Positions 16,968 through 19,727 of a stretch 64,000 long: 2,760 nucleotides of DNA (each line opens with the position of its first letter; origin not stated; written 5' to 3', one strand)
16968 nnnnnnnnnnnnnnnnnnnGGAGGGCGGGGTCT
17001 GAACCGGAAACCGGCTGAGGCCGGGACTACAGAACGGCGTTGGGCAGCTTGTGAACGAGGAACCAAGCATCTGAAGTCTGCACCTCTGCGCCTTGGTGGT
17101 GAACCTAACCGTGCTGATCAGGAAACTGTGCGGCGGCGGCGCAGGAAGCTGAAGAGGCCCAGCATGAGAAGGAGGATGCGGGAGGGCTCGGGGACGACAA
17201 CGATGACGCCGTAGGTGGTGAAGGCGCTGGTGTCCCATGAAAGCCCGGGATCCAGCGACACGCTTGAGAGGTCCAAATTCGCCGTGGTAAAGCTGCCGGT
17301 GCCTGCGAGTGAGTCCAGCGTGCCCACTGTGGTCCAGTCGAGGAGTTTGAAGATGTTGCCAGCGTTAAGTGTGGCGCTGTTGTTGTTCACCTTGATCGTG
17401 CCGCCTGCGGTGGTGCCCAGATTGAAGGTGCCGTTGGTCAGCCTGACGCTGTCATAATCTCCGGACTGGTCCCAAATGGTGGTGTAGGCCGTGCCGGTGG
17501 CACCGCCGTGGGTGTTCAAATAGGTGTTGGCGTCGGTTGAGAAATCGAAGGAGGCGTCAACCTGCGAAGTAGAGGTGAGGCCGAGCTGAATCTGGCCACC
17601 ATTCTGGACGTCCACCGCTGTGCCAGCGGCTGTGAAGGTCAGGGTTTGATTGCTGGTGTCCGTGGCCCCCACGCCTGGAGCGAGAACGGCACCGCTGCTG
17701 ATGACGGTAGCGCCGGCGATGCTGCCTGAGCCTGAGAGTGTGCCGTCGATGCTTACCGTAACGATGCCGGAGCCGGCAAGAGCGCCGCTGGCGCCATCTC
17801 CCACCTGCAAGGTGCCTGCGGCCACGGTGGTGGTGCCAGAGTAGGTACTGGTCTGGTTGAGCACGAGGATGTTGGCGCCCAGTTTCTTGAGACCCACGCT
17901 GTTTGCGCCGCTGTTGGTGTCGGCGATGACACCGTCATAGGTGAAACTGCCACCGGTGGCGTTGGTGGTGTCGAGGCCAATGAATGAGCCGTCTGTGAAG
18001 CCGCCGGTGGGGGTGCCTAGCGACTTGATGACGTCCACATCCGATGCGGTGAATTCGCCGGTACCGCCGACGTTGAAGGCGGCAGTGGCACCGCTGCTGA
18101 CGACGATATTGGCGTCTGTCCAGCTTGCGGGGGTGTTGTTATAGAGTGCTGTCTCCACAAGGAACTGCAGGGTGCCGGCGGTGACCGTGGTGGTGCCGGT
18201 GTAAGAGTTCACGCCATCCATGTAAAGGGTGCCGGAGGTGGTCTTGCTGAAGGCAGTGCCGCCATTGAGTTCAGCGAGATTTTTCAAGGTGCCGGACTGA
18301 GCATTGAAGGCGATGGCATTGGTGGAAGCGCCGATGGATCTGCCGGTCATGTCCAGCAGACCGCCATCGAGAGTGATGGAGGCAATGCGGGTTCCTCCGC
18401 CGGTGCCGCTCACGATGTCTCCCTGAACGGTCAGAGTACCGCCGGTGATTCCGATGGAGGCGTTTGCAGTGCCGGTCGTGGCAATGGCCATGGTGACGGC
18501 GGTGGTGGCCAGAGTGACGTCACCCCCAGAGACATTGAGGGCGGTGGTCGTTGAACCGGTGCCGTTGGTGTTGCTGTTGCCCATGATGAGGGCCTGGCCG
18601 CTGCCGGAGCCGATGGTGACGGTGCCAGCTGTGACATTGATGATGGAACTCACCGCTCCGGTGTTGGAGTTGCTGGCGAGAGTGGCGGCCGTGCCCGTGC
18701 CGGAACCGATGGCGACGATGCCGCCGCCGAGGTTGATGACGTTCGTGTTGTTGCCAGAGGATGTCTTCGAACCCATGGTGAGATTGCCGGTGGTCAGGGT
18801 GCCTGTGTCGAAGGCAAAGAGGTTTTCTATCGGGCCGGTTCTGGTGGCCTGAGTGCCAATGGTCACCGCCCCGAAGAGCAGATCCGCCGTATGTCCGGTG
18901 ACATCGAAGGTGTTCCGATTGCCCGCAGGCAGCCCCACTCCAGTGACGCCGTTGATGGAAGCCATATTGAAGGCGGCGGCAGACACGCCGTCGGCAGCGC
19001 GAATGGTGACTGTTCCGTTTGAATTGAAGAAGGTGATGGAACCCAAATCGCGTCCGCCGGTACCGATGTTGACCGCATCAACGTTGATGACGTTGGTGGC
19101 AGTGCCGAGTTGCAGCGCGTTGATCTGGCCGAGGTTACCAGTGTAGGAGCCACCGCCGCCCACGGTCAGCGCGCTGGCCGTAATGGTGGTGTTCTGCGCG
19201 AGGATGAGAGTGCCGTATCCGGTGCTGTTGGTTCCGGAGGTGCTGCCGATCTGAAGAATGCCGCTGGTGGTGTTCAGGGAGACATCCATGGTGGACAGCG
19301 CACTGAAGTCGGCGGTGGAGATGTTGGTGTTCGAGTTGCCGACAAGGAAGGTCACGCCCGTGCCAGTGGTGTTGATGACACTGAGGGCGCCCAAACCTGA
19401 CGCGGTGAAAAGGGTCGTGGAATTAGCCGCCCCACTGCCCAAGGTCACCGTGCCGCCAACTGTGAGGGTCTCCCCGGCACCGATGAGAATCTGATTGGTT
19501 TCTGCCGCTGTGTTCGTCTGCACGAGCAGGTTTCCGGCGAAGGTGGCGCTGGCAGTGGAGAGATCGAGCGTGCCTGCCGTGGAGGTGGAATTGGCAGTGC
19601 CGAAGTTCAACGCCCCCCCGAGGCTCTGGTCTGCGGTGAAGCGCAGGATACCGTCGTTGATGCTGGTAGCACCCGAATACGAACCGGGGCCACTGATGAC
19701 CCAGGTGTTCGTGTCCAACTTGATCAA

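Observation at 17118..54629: Tandem pair of giant PEP-CTERM beta-strand-repeat genes occupying 37 kb (candidate exosortase-dependent surface fibre system)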

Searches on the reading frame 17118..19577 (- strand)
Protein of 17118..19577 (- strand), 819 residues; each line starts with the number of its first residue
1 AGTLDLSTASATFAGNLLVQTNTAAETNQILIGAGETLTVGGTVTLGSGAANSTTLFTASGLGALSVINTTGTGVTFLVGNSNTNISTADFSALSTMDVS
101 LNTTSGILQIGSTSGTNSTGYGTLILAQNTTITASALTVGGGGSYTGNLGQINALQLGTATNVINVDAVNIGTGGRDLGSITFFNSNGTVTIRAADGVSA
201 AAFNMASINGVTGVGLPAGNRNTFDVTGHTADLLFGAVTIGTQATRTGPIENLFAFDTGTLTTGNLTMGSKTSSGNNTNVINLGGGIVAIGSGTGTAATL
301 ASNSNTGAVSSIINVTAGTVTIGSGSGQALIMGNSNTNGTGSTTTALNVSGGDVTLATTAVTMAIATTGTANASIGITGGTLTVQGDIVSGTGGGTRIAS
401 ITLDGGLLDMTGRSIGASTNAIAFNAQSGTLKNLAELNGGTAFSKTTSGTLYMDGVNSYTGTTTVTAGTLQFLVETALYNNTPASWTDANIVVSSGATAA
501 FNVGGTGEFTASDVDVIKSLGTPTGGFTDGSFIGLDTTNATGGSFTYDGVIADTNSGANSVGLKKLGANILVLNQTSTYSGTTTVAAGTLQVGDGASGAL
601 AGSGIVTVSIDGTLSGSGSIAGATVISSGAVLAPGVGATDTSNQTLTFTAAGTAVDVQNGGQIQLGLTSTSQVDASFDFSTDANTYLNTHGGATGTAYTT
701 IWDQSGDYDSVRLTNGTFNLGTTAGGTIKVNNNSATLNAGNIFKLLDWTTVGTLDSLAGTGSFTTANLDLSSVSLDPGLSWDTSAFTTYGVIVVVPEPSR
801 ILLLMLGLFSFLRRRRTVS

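Call 17: find_homologous_proteins(query=window:17118-19577:-, max_evalue=0.00001)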
Query window:17118-19577:- (819 aa): 187 proteins with E <= 0.00001 among 8000 candidates; the best 120 are listed.
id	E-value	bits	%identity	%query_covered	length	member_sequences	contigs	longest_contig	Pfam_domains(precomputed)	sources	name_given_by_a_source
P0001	0.0e+0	1239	79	100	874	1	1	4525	PF12951.14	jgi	jgi:autotransporter-associated beta strand protein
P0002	0.0e+0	1144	75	98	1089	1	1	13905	PF12951.14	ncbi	-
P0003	0.0e+0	1064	75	91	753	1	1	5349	PF12951.14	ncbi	-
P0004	3.1e-213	728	79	55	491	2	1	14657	PF12951.14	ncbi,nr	ncbi:MAG: hypothetical protein B7Z10_07470 [Rhodobacterales bacterium 32-66-7]|nr:MAG: hypothetical 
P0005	6.8e-154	532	63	62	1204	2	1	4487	PF12951.14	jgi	jgi:autotransporter-associated beta strand protein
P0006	7.3e-154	532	47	58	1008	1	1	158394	PF12951.14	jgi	jgi:fibronectin-binding autotransporter adhesin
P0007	6.3e-140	486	47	97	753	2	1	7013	PF12951.14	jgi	jgi:autotransporter-associated beta strand protein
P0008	3.6e-103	364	43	87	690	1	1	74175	PF12951.14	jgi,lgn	jgi:autotransporter-associated beta strand protein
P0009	4.8e-102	361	49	49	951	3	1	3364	PF12951.14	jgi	jgi:autotransporter-associated beta strand protein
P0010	3.0e-98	348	44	57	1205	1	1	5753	PF12951.14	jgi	jgi:autotransporter-associated beta strand protein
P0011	3.9e-96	341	45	73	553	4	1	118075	PF12951.14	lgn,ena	-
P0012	4.8e-95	338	60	28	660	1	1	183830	PF12951.14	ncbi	ncbi:MAG: autotransporter-associated beta strand repeat-containing protein [Prosthecobacter sp.]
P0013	8.7e-95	337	39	100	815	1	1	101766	PF12951.14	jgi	jgi:autotransporter-associated beta strand protein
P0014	4.0e-86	308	61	19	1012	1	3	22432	PF12951.14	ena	-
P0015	9.3e-86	307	63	18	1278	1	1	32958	PF12951.14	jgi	jgi:autotransporter-associated beta strand protein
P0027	5.5e-69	251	35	100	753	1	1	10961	PF12951.14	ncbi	-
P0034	2.0e-51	193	41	59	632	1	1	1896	PF12951.14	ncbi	ncbi:MAG: hypothetical protein B7Z47_06000, partial [Chthoniobacter sp. 12-60-6]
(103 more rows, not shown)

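Call 20: find_related_loci(query=window:17118-19577:-, collection=genome_contigs, flank=10000)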
Query window:17118-19577:- (819 aa) in genome_contigs; peptide patterns used: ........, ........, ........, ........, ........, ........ (x = any residue, [..] = any of these).
90 stretches matched a pattern; 9 encode a relative of the query (tblastn E <= 1e-3); 9 distinct loci.
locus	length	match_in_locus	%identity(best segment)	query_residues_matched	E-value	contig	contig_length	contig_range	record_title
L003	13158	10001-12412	91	1-801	0e+0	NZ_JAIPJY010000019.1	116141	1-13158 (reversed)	MAG: Prosthecobacter sp. isolate Tobar12.5m-G46 Tobar12-5m-C123, whole genome shotgun sequence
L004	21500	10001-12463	84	1-818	0e+0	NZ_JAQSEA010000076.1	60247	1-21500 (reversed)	MAG: Prosthecobacter sp. isolate D1-2020 MAG001 NODE_172_length_60247_cov_6.779256, whole genome shotgun sequence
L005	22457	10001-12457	79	1-816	0e+0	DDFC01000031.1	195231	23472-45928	MAG TPA_asm: Verrucomicrobiaceae bacterium UBA1938 UBA1938_contig_3238, whole genome shotgun sequence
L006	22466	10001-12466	79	1-818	0e+0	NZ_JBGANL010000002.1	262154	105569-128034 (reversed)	MAG: Prosthecobacter sp. isolate MAG_MBR_H10.39 MBRH10-39_opera_contig_183, whole genome shotgun sequence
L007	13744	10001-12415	81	1-801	0e+0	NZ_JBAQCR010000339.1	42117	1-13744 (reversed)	MAG: Prosthecobacter sp. isolate MFD12010_ilm_asm_bin26 k127_89512, whole genome shotgun sequence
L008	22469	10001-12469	71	1-812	0e+0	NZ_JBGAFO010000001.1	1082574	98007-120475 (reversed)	MAG: Prosthecobacter sp. isolate MAG_MBR_H125.48 MBRH125-48_opera_contig_17, whole genome shotgun sequence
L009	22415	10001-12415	62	1-816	0e+0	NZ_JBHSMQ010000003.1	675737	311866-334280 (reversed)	Prosthecobacter fluviatilis strain KACC 12649 spades_K_17_127_3, whole genome shotgun sequence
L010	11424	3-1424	79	327-798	0e+0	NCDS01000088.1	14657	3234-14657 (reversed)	MAG: Rhodobacterales bacterium 32-66-7 04302015_32_scaffold_2651, whole genome shotgun sequence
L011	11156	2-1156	82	436-819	0e+0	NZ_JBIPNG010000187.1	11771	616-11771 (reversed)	MAG: Prosthecobacter sp. isolate ME2018-04-20_3300034022_group8_bin2 Rohwer_bin2786_scaffold_3563_c1, whole genome shotg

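Call 43: predict_structure(alignment_id=A1)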
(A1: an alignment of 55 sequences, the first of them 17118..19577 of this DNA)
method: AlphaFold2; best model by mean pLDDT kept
length: 819 residues; sequences in the alignment: 55
mean_pLDDT: 90.3   pTM: 0.87
mean pLDDT of the five models: 90.3, 89.9, 89.8, 88.5, 88.5
residues with pLDDT >= 90: 560; 70-90: 213; 50-70: 37; < 50: 9
segments of 3 or more residues with pLDDT < 50: 753-760
pLDDT, mean of each block of 10 residues (from residue 1): 94 94 88 98 89 91 96 88 87 98 97 84 97 97 81 96 98 90 96 98 91 78 97 97 88 98 96 92 98 88 94 98 86 89 97 95 95 98 97 95 98 96 97 96 95 95 96 91 88 96 95 92 86 97 94 85 96 94 97 87 95 95 95 79 86 87 87 77 91 84 80 84 76 88 83 47 80 91 90 84 70 58
secondary structure, 60 per line:
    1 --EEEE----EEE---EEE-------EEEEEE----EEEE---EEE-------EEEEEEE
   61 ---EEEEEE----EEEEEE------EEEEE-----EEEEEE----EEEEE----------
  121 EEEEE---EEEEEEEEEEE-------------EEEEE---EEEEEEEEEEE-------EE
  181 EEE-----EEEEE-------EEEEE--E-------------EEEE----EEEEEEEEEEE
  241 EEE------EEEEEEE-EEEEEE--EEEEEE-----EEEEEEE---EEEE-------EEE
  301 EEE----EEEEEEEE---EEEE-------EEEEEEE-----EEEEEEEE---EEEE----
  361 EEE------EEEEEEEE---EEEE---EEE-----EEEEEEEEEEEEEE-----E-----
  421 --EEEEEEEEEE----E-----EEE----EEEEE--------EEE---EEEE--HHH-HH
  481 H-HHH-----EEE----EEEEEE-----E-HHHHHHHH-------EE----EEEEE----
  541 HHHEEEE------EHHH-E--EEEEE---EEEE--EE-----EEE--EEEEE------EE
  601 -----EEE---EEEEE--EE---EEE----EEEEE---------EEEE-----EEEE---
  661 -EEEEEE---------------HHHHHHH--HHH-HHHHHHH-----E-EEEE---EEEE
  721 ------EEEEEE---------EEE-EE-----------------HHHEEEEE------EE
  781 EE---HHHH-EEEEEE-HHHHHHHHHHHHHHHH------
elements in order (helices of 4 or more, strands of 3 or more residues): E3-6 E11-13 E17-19 E27-32 E37-40 E44-46 E54-60 E64-69 E74-79 E86-90 E96-101 E106-110 E121-125 E129-139 E153-157 E161-171 E179-183 E189-193 E201-205 E222-225 E230-243 E250-256 E258-263 E266-271 E277-283 E287-290 E298-303 E308-315 E319-322 E330-336 E342-349 E353-356 E361-363 E370-377 E381-384 E388-390 E396-409 E423-432 E443-445 E450-454 E463-465 E469-472 E491-493 E498-503 H511-518 E532-536 E544-547 E562-566 E570-573 E583-585 E588-592 E606-608 E612-616 E624-626 E631-635 E645-648 E654-657 E662-667 H683-689 H696-702 E710-713 E717-720 E727-732 E742-744 E768-772 E779-782 H786-789 E791-796 H798-813

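Call 47: fold_search(model_id=the predicted structure, library=pdb)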
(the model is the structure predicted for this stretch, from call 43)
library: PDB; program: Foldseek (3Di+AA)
matches with E <= 10: 48; with E <= 0.001: 0
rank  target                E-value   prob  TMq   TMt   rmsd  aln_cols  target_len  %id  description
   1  7koh_C                5.9e-03  0.84  0.21  0.27  14.7       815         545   12  Crystal structure of antigen 43 from Escherichia coli EDL933 (released 2022-03-09)
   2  8e7f                  7.7e-03  1.00  0.18  0.24   4.9       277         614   18  Crystal structure of the autotransporter Ssp from Serratia marcescens. (released 2023-03-08)
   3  7ko9                  1.1e-02  0.85  0.24  0.31  14.2       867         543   12  Crystal structure of antigen 43 from uropathogenic Escherichia coli UTI89 (released 2022-03-09)
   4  7jvi_A                2.5e-02  0.98  0.19  0.35  14.0       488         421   15  Crystal structure of a beta-helix domain retrieved from capybara gut metagenome (released 2021-09-08)
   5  7koh_A                7.1e-02  0.54  0.23  0.31  14.7       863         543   12  Crystal structure of antigen 43 from Escherichia coli EDL933 (released 2022-03-09)
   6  9mne_A                7.1e-02  0.23  0.18  0.16  18.3       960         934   11  Crystal structure of enteropathogenic Escherichia coli EspC (released 2025-10-29)
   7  7koh_D                7.4e-02  0.44  0.22  0.29  14.8       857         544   13  Crystal structure of antigen 43 from Escherichia coli EDL933 (released 2022-03-09)
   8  9mne_B                1.5e-01  0.23  0.19  0.17  17.6       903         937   10  Crystal structure of enteropathogenic Escherichia coli EspC (released 2025-10-29)
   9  7koh_B                3.1e-01  0.14  0.17  0.22  15.6       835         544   13  Crystal structure of antigen 43 from Escherichia coli EDL933 (released 2022-03-09)
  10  4oj5_C                3.2e-01  0.06  0.13  0.14  18.7       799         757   10  Crystal Structure of a Putative Tailspike Protein (TSP1, orf210) from Escherichia coli O157:H7 Bacteriohage CBA120 (released 2014-03-26)
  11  5ke1_B                5.0e-01  0.75  0.18  0.40   7.0       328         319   13  Structure of a C-terminal fragment of the IcsA/VirG passenger-domain (released 2017-03-15)
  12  5ke1_A                7.1e-01  0.57  0.17  0.36   8.0       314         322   14  Structure of a C-terminal fragment of the IcsA/VirG passenger-domain (released 2017-03-15)
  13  3syj                  7.8e-01  0.06  0.15  0.14  18.3       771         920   12  Crystal structure of the Haemophilus influenzae Hap adhesin (released 2011-08-24)
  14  4oj5_A                8.1e-01  0.04  0.12  0.13  18.8       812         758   10  Crystal Structure of a Putative Tailspike Protein (TSP1, orf210) from Escherichia coli O157:H7 Bacteriohage CBA120 (released 2014-03-26)
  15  4ojp_C                1.1e+00  0.04  0.15  0.16  16.8       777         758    9  Crystal Structure of Putative Tailspike Protein (TSP1, orf210) from Escherichia coli O157:H7 Bacteriohage CBA120 in Co (released 2014-03-26)
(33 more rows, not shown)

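Call 61: find_encoding_contigs(protein=P0027, flank=10000, max_places=3)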
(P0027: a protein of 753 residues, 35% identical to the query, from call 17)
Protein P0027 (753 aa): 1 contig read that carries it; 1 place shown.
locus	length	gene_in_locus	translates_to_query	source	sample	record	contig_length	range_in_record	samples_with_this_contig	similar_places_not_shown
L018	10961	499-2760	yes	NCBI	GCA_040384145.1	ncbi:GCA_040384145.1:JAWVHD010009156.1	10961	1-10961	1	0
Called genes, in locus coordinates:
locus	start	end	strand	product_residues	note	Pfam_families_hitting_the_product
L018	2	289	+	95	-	?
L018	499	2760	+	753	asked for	PF12951:PATR (weak)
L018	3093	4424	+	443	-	-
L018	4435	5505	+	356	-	-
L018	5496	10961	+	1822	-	?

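Call 62: find_encoding_contigs(protein=P0034, flank=10000, max_places=3)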
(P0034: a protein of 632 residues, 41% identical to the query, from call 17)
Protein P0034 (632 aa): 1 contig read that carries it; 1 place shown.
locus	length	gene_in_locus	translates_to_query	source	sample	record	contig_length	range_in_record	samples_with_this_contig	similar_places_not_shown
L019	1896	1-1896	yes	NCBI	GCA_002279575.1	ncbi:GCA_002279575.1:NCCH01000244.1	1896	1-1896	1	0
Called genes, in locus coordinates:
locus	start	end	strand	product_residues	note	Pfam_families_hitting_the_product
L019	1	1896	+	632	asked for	PF12951:PATR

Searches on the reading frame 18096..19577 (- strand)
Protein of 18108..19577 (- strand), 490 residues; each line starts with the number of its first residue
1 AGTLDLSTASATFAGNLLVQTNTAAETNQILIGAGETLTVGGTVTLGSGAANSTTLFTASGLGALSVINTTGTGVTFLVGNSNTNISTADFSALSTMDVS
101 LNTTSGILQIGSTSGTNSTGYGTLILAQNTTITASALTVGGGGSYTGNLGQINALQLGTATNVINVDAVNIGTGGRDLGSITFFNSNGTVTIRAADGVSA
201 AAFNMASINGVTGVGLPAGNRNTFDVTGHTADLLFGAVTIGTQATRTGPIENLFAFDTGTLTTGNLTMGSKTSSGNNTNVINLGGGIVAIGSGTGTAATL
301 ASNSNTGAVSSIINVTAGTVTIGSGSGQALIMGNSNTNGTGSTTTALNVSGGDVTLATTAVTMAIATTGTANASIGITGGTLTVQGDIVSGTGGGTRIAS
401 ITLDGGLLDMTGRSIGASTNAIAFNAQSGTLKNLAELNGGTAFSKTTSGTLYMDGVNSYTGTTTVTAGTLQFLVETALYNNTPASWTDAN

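Call 66: search_protein_families(library=pfam, proteins=[window:18108-19577:-], max_evalue=5)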
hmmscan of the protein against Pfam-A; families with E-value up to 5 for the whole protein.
window:18108-19577:- (490 aa): 2 families
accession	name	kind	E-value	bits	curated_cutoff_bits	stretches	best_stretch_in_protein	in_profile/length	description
PF19417.4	RnlA_toxin_N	-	2.1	9.1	24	1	169-197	41-69/82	RNase LS, bacterial toxin N-terminal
PF23828.1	DUF7198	-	4.9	6.9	27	0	278-314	164-201/236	Family of unknown function (DUF7198)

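Call 79: search_protein_representatives(alignment_id=A3)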
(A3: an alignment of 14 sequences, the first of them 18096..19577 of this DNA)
Query: 14 sequences, 633 profile positions. Proteins with E-value up to 0.001 (for the whole library): 18528; up to 1e-10: 6638; up to 1e-30: 1446. The best 150 are listed.
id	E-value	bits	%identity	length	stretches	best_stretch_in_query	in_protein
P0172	5.1e-240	815.0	-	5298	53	302-399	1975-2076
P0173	7.2e-237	804.6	-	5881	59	306-400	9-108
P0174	1.2e-188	645.3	-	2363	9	6-425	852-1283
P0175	4.3e-181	620.3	-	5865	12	236-632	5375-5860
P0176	2.1e-177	608.1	-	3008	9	1-517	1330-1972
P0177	1.5e-172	592.1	-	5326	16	2-424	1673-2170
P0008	2.3e-170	584.9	-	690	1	39-632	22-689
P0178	1.8e-169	581.9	-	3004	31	340-409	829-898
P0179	9.5e-168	576.2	-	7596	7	1-436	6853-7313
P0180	5.2e-165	567.2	-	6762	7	1-631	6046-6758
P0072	7.3e-160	550.2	-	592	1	29-606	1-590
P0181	5.6e-155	534.0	-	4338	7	1-438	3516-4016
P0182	3.1e-154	531.6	-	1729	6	11-489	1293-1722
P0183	4.0e-153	527.9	-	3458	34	341-437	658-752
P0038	6.1e-150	517.4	-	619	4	89-397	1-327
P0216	7.2e-119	414.7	-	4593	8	2-275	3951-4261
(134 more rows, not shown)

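Call 81: find_encoding_contigs(protein=P0216, flank=10000, max_places=3)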
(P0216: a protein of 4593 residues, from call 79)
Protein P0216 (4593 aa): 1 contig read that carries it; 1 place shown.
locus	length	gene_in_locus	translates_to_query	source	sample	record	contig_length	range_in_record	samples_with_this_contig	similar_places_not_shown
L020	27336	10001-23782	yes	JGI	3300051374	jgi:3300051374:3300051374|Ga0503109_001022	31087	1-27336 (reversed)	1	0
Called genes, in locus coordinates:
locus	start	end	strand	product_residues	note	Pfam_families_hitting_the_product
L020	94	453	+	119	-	PF01245:Ribosomal_L19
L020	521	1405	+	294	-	PF13509:S1_2, PF17783:WHD_CvfB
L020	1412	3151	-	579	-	PF00005:ABC_tran, PF01061:ABC2_membrane (weak)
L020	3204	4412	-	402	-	PF01098:FTSW_RODA_SPOVE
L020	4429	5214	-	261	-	PF00005:ABC_tran, PF13304:AAA_21 (faint), PF08352:oligo_HPY (weak)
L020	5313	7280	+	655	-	PF03279:Lip_A_acyltrans, PF01075:Glyco_transf_9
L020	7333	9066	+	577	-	PF03739:LptF_LptG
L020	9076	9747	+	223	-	-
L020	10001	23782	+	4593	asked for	PF12951:PATR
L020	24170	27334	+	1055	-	?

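Call 89: search_solved_structures(query=A3, max_evalue=1)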
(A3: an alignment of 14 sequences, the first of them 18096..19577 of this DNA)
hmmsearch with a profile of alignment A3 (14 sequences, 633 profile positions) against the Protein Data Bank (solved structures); distinct sequences matched with E-value up to 1: 3.
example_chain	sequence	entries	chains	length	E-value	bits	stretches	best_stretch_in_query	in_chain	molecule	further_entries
5ke1_A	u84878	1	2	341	1.3e-06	30.6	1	344-500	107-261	Outer membrane protein IcsA autotransporter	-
8e7f_A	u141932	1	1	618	4.5e-06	28.9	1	340-397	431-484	Extracellular serine protease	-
8axg_AAA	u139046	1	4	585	0.0014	20.6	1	341-456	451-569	Fusolisin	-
